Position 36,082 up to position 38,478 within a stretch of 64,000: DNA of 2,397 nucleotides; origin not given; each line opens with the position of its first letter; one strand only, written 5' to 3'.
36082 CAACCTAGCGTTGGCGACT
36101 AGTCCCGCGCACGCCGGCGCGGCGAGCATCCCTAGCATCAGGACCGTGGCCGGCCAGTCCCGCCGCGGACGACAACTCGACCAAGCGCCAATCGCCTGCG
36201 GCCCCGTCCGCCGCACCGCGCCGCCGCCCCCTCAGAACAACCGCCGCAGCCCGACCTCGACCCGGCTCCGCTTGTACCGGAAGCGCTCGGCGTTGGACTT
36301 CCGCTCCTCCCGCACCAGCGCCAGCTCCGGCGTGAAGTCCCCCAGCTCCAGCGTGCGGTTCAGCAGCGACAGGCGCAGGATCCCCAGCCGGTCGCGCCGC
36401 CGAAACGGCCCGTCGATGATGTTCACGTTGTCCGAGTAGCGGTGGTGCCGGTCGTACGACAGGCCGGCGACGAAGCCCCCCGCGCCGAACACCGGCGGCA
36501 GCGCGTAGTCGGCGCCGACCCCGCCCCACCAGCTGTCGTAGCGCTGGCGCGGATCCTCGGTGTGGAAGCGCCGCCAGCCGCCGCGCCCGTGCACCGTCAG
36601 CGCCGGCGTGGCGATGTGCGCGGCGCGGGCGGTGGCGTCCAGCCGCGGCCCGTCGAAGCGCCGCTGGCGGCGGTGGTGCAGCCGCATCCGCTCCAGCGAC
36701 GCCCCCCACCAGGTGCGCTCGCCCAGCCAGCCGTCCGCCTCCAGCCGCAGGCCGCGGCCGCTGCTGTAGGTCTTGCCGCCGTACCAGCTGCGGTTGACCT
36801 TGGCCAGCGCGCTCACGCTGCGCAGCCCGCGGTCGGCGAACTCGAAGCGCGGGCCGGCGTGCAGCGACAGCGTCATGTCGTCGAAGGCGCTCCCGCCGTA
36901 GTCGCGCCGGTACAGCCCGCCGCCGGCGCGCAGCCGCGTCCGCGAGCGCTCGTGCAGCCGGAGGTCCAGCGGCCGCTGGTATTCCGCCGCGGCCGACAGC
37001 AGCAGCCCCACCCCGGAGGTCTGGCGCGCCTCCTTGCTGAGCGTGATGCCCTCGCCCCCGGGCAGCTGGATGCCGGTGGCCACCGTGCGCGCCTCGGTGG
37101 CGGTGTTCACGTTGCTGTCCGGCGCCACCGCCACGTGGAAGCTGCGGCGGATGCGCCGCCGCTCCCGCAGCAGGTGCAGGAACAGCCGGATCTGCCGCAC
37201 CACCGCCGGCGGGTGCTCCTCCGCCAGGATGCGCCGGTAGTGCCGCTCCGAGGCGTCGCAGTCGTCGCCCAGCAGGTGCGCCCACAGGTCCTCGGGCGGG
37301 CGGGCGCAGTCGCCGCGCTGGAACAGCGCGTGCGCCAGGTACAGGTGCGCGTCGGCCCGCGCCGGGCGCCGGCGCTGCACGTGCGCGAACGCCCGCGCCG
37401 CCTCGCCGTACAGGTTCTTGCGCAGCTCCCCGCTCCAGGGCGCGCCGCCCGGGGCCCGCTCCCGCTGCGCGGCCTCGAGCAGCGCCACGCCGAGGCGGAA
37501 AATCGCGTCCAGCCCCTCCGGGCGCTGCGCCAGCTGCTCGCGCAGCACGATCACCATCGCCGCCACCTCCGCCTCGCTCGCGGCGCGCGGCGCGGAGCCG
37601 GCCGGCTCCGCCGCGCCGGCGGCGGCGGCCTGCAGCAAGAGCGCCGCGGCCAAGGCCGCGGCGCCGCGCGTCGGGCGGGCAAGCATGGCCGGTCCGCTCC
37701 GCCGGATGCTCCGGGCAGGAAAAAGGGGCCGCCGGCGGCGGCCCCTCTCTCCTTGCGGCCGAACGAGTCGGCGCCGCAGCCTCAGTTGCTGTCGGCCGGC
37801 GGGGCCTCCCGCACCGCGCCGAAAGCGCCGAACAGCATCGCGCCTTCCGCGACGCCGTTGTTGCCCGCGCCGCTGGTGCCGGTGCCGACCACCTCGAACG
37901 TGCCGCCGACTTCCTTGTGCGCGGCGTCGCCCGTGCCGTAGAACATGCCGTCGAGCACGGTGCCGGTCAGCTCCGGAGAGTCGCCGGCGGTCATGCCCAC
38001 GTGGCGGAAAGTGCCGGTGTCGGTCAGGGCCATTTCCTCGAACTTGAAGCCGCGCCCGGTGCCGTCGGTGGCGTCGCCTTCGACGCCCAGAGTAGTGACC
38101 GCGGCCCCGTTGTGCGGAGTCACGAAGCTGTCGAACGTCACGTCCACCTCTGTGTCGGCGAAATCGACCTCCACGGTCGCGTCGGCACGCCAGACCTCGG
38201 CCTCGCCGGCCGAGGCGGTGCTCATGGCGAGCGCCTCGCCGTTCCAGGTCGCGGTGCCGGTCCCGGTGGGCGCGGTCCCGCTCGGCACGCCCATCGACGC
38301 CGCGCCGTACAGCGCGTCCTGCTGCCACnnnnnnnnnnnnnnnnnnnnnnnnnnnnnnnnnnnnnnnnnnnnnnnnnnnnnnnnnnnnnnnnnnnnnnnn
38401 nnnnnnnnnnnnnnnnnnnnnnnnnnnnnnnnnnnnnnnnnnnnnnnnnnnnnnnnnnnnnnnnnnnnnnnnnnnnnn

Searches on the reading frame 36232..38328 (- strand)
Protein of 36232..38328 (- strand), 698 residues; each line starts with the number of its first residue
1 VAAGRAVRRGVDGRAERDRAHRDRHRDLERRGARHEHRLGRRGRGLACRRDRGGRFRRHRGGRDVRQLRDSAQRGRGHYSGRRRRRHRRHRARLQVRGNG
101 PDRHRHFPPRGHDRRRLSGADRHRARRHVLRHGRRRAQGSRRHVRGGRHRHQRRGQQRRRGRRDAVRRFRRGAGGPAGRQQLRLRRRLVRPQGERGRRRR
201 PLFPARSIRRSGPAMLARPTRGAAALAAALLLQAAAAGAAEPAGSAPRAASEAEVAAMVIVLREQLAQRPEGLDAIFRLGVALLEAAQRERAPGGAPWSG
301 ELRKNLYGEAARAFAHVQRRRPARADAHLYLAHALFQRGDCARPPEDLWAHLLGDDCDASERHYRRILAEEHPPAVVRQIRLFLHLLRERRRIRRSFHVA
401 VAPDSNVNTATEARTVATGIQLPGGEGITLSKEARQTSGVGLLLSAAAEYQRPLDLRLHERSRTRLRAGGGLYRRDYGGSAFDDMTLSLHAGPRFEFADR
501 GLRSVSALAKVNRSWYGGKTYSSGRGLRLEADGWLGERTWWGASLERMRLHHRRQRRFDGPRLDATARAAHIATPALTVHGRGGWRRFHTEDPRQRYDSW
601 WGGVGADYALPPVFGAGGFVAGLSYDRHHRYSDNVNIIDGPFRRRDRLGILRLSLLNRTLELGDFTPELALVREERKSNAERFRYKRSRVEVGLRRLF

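Call 81: search_protein_families(library=pfam, proteins=[window:36232-38328:-], max_evalue=0.001)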
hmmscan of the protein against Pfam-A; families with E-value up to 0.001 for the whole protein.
window:36232-38328:- (698 aa): 1 family
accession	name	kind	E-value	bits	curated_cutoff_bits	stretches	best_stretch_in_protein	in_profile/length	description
PF04575.19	SlipAM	-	4.2e-19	69.6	22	1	398-698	6-288/288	Surface lipoprotein assembly modifier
